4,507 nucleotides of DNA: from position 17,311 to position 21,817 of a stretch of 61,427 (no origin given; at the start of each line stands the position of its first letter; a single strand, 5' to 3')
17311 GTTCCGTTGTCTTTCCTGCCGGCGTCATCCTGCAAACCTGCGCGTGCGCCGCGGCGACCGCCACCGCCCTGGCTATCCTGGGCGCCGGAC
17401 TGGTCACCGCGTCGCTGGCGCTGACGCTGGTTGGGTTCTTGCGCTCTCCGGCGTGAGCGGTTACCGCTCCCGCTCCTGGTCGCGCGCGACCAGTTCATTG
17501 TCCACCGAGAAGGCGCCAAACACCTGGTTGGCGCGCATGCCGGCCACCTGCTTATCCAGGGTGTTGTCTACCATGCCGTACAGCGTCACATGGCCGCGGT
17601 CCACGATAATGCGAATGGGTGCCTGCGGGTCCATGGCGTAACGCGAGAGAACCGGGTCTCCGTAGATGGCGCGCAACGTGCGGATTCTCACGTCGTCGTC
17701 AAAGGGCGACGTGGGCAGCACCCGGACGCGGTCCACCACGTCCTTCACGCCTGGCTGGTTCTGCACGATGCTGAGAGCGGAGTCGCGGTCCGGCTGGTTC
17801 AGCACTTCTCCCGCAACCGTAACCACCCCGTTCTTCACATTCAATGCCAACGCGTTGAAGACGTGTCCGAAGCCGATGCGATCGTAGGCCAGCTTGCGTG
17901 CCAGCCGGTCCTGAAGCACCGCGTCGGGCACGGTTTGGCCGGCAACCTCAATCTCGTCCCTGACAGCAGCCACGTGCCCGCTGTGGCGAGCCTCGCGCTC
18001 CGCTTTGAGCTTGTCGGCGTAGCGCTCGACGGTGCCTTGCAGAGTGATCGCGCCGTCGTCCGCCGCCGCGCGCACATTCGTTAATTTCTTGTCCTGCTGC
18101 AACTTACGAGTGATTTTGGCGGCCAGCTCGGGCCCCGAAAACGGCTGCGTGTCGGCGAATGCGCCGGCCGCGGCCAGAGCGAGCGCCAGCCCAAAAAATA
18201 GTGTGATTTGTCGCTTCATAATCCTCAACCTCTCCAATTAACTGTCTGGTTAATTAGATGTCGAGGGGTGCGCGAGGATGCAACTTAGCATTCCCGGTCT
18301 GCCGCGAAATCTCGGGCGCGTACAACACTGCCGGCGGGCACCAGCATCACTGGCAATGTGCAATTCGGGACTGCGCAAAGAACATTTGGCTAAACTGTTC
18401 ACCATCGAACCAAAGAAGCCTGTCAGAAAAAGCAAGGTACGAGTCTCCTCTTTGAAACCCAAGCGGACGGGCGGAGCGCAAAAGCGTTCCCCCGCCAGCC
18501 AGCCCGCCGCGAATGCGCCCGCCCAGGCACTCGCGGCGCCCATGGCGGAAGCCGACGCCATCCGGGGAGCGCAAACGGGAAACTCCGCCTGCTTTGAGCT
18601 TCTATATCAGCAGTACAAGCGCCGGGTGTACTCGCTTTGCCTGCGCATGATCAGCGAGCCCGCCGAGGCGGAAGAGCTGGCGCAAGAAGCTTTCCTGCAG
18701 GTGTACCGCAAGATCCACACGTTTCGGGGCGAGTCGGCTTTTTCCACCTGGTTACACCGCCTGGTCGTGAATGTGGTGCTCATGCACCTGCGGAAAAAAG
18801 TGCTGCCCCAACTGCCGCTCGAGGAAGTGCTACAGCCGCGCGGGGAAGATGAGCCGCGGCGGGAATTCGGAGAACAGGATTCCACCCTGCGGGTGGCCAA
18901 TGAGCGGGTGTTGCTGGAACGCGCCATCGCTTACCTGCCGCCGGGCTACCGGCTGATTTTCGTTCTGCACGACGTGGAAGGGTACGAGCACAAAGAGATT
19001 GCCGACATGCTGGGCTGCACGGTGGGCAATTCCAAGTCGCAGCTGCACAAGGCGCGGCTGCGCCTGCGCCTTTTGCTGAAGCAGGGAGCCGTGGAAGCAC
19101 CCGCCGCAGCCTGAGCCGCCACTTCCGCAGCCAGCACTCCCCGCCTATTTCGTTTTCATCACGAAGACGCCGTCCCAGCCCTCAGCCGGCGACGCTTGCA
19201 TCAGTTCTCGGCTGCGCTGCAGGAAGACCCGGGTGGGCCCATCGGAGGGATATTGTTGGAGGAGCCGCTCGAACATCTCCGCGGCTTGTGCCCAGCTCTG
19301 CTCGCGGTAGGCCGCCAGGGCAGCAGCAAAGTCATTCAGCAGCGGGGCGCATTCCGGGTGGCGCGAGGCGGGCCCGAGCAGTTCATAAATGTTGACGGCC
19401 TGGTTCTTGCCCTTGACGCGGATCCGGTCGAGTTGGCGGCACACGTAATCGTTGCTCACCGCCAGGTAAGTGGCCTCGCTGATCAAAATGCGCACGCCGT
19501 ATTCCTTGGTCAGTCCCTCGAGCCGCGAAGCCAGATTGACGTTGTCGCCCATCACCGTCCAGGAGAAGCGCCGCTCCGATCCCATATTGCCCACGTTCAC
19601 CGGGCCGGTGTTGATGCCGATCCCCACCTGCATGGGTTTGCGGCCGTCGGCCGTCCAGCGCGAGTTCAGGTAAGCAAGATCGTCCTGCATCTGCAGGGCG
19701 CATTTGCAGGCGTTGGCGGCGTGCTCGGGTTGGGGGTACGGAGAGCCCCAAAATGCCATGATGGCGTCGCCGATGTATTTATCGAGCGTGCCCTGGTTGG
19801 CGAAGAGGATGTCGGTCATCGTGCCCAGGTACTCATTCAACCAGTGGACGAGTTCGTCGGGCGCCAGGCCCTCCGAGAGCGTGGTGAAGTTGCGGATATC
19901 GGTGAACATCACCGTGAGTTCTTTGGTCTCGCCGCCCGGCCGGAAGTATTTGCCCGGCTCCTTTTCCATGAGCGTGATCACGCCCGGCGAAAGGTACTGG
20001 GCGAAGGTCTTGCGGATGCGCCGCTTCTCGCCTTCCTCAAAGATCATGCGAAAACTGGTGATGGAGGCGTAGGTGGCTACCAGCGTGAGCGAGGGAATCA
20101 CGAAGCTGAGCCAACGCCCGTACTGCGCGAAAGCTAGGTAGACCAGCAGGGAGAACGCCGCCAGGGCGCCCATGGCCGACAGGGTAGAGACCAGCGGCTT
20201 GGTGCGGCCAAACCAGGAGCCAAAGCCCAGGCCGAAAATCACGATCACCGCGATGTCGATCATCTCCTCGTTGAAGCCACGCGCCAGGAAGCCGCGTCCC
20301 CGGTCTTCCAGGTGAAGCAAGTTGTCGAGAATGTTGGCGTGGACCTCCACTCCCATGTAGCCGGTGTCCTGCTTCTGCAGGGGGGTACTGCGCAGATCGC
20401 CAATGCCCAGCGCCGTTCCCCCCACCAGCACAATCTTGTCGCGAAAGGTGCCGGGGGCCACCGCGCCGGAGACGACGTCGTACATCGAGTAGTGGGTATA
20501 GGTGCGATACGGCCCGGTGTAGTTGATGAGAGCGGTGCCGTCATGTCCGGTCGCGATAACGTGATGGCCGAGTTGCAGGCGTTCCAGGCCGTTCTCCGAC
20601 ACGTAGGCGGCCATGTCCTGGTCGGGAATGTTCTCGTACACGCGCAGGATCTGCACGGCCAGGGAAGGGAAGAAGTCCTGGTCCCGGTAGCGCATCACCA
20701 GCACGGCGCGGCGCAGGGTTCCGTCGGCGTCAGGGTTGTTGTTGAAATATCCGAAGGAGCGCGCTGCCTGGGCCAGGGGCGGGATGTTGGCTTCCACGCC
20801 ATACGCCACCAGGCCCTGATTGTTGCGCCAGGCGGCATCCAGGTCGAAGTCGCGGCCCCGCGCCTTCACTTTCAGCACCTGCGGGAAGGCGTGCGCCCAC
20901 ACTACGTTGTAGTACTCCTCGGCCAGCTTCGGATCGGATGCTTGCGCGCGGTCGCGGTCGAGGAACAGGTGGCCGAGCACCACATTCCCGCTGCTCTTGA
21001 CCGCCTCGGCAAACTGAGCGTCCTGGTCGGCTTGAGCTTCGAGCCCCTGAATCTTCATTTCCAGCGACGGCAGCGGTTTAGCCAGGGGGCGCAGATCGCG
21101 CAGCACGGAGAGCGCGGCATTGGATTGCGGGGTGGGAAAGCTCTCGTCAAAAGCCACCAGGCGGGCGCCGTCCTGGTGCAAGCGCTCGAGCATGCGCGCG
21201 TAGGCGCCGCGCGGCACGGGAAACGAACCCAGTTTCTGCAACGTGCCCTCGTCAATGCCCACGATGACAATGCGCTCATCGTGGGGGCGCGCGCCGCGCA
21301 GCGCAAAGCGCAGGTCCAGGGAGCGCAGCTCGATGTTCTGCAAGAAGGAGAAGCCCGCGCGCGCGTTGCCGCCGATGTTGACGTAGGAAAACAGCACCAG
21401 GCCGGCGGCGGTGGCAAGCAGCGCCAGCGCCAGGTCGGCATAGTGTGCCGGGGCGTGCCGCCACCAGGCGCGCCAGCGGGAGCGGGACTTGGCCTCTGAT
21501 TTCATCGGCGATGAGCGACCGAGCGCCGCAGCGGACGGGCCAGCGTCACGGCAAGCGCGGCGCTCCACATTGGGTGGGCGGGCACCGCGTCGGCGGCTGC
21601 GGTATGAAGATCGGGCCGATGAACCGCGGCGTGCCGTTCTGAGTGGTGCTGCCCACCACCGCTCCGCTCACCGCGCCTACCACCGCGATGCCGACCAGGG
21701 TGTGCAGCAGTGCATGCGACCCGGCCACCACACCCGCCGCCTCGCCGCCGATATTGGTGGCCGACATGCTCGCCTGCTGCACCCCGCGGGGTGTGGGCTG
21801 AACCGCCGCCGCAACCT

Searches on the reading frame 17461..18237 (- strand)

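Call 50: search_protein_families(library=pfam, proteins=[window:17461-18237:-], max_evalue=0.00001)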
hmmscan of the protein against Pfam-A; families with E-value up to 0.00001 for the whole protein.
window:17461-18237:- (258 aa): 1 family
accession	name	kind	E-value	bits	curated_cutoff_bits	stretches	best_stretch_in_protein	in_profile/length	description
PF04972.22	BON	-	3.8e-26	91.6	27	2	105-174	2-68/69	BON domain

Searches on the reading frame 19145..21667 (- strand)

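Call 52: search_protein_families(library=pfam, proteins=[window:19145-21667:-], max_evalue=0.00001)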
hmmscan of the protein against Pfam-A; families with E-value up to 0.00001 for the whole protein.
window:19145-21667:- (840 aa): 2 families
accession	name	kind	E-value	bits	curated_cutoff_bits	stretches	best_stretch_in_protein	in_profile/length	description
PF05226.16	CHASE2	-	2.2e-58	198.2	26.3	1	104-480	13-256/257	CHASE2 domain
PF00211.25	Guanylate_cyc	-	8.1e-28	97.7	21.9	1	581-757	6-176/183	Adenylate and Guanylate cyclase catalytic domain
